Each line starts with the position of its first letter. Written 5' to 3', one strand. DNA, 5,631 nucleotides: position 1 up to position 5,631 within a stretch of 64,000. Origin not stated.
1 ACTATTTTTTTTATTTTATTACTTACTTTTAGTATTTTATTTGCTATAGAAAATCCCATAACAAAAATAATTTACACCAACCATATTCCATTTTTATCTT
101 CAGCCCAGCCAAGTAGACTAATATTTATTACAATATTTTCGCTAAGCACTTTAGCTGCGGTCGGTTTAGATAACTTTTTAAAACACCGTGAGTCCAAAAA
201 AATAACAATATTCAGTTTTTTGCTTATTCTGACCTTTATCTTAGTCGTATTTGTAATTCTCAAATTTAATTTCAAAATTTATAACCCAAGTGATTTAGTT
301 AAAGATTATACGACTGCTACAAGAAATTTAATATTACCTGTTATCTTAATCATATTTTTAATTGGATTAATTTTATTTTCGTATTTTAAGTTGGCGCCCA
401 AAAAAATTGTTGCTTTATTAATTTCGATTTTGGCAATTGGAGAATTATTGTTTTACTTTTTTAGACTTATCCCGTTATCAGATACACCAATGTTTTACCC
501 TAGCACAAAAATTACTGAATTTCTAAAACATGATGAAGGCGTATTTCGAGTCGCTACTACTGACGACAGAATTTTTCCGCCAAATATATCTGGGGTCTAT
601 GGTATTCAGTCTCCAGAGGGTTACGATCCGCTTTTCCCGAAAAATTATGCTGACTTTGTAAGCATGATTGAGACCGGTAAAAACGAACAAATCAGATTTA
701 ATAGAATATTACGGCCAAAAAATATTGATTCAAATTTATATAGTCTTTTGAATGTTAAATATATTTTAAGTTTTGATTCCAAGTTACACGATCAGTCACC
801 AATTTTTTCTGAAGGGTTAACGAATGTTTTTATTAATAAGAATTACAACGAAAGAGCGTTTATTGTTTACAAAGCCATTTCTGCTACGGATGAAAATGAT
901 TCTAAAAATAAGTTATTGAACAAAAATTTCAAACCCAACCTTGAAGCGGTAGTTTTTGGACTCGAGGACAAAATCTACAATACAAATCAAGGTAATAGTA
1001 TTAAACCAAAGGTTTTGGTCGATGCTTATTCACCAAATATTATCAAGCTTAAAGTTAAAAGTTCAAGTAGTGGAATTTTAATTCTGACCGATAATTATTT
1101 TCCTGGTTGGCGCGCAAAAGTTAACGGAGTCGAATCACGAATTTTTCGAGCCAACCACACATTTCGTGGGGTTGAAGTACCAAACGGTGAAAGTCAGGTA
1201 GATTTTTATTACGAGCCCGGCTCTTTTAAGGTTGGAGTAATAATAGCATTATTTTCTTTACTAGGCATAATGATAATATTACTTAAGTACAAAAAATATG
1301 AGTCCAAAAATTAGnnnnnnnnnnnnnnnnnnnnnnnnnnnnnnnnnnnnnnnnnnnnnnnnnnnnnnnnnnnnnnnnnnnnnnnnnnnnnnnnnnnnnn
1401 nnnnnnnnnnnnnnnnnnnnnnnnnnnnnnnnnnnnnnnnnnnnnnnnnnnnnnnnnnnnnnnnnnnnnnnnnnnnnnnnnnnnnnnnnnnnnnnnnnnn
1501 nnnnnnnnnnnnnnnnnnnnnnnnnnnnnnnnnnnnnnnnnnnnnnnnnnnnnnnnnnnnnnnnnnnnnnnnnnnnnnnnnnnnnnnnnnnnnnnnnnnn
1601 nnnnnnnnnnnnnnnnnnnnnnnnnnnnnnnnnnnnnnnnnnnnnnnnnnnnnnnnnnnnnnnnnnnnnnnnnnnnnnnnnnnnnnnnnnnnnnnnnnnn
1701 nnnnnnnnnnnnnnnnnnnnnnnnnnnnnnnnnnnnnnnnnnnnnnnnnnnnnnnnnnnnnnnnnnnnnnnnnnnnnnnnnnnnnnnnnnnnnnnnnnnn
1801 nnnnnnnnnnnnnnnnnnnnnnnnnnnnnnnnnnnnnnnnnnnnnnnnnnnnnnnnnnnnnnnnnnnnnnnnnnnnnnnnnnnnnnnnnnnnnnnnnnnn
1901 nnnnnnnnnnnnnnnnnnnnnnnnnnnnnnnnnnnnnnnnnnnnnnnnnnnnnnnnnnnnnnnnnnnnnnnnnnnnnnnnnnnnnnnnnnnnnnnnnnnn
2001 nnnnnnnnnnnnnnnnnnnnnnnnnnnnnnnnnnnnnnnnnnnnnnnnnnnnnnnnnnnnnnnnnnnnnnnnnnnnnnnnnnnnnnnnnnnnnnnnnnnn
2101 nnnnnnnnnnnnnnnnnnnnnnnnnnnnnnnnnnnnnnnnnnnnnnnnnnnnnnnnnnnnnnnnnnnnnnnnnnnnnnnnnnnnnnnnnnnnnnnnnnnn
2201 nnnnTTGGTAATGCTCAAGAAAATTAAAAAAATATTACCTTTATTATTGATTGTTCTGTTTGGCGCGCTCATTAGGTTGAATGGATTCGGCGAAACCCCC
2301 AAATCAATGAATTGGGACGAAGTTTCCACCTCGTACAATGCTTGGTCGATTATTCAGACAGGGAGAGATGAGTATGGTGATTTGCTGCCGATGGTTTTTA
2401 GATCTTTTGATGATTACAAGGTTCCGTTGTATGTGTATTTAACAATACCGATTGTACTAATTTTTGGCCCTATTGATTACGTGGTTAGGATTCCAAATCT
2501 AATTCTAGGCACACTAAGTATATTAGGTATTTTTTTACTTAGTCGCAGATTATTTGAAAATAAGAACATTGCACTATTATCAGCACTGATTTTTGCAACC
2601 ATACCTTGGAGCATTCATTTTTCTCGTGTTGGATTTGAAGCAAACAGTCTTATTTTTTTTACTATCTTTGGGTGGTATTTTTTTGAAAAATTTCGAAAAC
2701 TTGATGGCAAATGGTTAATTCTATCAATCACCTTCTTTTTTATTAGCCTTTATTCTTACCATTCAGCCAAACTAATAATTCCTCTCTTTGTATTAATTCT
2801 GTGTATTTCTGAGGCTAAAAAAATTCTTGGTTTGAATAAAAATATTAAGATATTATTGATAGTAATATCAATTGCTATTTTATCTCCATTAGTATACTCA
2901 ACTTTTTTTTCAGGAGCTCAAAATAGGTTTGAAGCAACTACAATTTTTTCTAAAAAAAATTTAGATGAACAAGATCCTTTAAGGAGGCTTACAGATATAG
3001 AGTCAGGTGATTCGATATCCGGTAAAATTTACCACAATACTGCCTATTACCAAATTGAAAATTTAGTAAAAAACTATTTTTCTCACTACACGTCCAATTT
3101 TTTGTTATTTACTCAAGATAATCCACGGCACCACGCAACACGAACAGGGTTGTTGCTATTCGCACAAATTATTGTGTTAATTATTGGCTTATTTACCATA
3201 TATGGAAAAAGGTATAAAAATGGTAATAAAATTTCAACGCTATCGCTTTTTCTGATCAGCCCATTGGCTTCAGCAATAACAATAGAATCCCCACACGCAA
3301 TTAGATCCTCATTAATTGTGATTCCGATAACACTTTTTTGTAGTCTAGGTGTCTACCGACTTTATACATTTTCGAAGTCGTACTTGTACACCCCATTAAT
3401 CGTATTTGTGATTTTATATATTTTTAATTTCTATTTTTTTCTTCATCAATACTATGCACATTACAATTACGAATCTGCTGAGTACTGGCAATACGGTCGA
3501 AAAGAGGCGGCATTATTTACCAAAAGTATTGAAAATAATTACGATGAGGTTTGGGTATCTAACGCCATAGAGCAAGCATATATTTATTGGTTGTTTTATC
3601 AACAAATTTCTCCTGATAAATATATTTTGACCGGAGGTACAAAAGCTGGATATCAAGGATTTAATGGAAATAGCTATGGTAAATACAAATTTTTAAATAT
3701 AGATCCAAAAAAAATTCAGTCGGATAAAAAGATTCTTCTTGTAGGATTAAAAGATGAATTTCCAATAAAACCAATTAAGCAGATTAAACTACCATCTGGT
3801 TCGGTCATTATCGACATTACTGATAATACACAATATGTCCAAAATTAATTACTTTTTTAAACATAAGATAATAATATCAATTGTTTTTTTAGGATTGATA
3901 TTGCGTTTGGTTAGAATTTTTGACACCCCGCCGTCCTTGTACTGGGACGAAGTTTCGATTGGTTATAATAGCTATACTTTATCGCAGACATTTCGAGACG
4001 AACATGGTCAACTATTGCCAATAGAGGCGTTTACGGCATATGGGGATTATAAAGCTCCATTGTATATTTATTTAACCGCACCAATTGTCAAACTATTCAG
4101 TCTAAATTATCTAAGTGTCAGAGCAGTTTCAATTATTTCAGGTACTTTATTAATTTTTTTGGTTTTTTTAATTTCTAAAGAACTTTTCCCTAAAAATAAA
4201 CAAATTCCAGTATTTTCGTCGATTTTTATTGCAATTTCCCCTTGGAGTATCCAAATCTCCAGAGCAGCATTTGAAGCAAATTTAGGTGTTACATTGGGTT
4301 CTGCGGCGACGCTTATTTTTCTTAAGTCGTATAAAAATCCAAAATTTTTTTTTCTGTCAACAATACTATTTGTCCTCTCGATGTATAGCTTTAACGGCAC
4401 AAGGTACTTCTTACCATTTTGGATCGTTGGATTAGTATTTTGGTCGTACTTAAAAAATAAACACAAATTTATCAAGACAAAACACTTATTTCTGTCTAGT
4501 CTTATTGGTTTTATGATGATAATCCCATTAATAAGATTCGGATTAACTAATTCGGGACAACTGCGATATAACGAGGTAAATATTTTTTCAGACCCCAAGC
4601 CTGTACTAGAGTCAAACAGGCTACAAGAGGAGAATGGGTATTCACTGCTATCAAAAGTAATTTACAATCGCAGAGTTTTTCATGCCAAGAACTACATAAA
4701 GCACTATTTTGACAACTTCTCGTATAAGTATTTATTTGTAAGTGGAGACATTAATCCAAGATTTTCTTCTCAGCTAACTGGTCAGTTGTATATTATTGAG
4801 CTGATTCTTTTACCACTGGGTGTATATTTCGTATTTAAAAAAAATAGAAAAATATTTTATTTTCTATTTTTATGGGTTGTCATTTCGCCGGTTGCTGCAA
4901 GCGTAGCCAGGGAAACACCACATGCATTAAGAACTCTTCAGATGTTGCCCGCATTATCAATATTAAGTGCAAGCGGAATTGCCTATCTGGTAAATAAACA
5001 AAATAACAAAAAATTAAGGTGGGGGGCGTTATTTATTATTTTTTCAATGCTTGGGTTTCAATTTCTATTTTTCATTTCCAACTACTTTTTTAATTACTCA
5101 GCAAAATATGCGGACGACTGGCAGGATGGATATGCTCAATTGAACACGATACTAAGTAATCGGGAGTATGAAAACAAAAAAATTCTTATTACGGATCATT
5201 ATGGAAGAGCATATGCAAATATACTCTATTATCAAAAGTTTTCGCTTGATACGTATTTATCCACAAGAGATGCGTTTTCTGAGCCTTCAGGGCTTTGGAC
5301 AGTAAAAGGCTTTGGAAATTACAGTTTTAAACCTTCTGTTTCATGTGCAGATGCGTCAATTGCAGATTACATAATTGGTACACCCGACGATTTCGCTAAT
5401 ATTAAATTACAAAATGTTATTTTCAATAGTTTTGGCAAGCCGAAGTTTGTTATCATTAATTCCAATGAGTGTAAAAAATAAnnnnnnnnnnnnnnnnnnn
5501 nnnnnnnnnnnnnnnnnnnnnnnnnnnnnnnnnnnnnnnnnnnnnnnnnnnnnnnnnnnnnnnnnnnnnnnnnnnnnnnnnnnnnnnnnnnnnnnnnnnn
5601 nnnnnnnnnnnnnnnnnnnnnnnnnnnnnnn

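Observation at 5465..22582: Inferred polyprenyl-phosphate-mannose-dependent pathway: ManC, GtrB/Ppm-like GT2, PMT/PIG-V-like GT-C transferases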

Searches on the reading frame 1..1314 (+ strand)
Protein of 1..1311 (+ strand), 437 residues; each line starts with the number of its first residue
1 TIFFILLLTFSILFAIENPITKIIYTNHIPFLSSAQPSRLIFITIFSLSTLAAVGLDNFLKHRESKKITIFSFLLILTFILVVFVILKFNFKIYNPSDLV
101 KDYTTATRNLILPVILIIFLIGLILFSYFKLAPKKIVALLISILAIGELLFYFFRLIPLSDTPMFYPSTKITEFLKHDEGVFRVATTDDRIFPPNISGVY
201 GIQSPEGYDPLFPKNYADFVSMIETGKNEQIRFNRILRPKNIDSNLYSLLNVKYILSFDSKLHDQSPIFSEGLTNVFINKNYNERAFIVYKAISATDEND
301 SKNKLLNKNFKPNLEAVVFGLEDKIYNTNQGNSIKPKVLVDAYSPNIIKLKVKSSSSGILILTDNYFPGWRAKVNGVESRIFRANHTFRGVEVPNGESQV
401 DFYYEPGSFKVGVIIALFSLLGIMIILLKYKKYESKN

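Call 3: search_protein_families(library=pfam, proteins=[window:220-1314:+], max_evalue=0.01)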
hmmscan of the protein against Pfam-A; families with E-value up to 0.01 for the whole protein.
window:220-1314:+ (364 aa): 1 family
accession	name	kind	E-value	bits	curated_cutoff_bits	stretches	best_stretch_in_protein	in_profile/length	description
PF09586.16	YfhO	-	1.4e-16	60.5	28.5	2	256-342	746-834/835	Bacterial membrane protein YfhO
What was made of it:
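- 1..1314 (+): C-terminal part of a 772-aa YfhO-family GT-C; the gene starts upstream of the window. Pfam YfhO 60.5 bits (call 3).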

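Call 6: search_protein_families(library=ncbifam, proteins=[window:220-1314:+], max_evalue=0.01)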
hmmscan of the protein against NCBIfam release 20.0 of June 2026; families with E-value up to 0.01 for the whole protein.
window:220-1314:+ (364 aa): 2 families
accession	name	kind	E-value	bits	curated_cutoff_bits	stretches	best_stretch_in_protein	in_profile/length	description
NF047590.1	GlcsyltransPgfM2Strep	equivalog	3.2e-06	25.6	1500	1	290-357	813-880/884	glycosyltransferase PgfM2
NF047589.1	GlcsyltransPgfM1Strep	equivalog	4.1e-05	21.8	1400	1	262-356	858-953/955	glycosyltransferase PgfM1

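Call 43: find_related_loci(query=window:1-1311:+, collection=genome_contigs, flank=10000)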
Query window:1-1311:+ (437 aa) in genome_contigs; peptide patterns used: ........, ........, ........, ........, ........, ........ (x = any residue, [..] = any of these).
194 stretches matched a pattern; 5 encode a relative of the query (tblastn E <= 1e-3); 5 distinct loci.
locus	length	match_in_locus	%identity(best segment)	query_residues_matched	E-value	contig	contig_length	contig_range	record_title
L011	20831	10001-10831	29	143-429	4e-27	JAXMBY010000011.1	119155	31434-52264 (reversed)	MAG: Planctomycetota bacterium isolate STL-PLA48 C1.322.fa-11, whole genome shotgun sequence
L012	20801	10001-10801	30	166-432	5e-27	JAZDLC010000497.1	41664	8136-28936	MAG: Planctomycetota bacterium isolate MEGAHIT-group-0.567 k141_9571441, whole genome shotgun sequence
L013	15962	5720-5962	46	343-423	3e-19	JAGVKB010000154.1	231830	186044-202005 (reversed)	MAG: Candidatus Obscuribacterales bacterium isolate SW_5 c_000000035646, whole genome shotgun sequence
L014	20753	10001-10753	25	192-435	4e-18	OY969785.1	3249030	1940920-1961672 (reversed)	MAG: uncultured Solirubrobacterales bacterium isolate MFD09603.bin.c.7 genome assembly, chromosome: 1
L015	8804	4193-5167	24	116-413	1e-17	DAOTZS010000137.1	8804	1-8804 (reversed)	MAG TPA_asm: Anaerolineae bacterium isolate H6_552 k131_969397, whole genome shotgun sequence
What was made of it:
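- Tried and rejected: A genome_contigs scan with the YfhO fragment (call 43) found only distant Planctomycetota, Chloroflexi and similar loci, not the window's own genome.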

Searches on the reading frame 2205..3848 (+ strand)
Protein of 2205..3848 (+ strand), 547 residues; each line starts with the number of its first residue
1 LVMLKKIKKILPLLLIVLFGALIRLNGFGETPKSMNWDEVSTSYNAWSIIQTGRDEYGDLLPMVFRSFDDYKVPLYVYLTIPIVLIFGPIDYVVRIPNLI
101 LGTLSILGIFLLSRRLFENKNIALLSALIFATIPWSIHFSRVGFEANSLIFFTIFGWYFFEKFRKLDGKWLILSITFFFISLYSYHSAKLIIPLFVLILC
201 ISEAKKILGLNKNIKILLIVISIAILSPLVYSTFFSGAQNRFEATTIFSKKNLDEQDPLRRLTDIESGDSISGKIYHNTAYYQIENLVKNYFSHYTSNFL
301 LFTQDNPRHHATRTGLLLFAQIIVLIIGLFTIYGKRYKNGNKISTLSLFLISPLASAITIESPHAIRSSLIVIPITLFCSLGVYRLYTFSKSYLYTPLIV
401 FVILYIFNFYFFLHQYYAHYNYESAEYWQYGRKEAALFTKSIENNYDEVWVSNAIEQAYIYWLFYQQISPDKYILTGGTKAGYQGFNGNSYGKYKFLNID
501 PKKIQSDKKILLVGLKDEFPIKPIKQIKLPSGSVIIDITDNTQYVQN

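Call 3: search_protein_families(library=pfam, proteins=[window:2205-3848:+], max_evalue=0.01)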
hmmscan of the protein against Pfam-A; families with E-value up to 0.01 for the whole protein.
window:2205-3848:+ (547 aa): 2 families
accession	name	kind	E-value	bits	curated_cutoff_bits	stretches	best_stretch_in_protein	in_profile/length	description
PF13231.12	PMT_2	-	4.6e-12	46.9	26.1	1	74-231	4-159/160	Dolichyl-phosphate-mannose-protein mannosyltransferase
PF02366.24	PMT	-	9e-06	25.9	22.7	1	19-209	6-205/245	Dolichyl-phosphate-mannose-protein mannosyltransferase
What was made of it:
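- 2205..3848 (+): PMT_2 GT-C (a), with a WDE motif after TM1. PMT_2 46.9 bits and PMT 25.9 bits (call 3).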

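Call 6: search_protein_families(library=ncbifam, proteins=[window:2205-3848:+], max_evalue=0.01)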
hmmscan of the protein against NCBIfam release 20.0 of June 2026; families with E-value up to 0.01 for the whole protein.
window:2205-3848:+ (547 aa): 1 family
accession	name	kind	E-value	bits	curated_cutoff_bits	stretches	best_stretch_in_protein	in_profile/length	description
TIGR03663.1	TIGR03663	subfamily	8e-09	35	126.25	1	13-212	4-192/435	flippase activity-associated protein Agl23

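Call 58: search_solved_structures(query=window:2205-3848:+, max_evalue=1)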
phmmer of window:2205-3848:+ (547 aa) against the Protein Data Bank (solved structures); distinct sequences matched with E-value up to 1: 0.

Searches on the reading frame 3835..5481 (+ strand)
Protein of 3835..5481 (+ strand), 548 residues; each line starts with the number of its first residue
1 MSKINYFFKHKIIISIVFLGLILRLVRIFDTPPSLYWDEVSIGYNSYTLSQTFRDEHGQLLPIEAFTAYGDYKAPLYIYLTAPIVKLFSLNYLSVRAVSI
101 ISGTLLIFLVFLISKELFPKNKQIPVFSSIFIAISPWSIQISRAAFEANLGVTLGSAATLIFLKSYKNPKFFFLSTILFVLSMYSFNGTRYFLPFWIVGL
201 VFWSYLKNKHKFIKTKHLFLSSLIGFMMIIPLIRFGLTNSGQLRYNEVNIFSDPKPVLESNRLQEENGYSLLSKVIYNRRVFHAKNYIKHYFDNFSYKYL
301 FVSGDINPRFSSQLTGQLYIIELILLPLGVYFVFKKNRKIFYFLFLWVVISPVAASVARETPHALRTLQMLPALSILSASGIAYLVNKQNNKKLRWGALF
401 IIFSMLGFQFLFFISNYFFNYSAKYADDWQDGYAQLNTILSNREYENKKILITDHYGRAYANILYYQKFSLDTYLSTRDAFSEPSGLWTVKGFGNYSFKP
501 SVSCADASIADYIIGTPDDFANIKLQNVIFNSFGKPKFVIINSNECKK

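Call 3: search_protein_families(library=pfam, proteins=[window:3835-5481:+], max_evalue=0.01)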
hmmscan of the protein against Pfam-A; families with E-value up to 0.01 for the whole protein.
window:3835-5481:+ (548 aa): 1 family
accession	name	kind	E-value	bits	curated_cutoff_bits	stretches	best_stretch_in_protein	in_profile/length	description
PF13231.12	PMT_2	-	1.2e-07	32.5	26.1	1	73-233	2-158/160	Dolichyl-phosphate-mannose-protein mannosyltransferase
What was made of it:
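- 3835..5481 (+): PMT_2 GT-C (b), a paralogue of (a) at 31% identity, with a WDE motif. PMT_2 32.5 bits (call 3).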

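Call 6: search_protein_families(library=ncbifam, proteins=[window:3835-5481:+], max_evalue=0.01)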
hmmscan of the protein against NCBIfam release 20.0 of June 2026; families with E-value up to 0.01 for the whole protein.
window:3835-5481:+ (548 aa): 1 family
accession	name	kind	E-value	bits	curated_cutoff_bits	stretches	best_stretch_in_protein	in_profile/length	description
TIGR03663.1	TIGR03663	subfamily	4.7e-06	25.9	126.25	1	12-391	3-345/435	flippase activity-associated protein Agl23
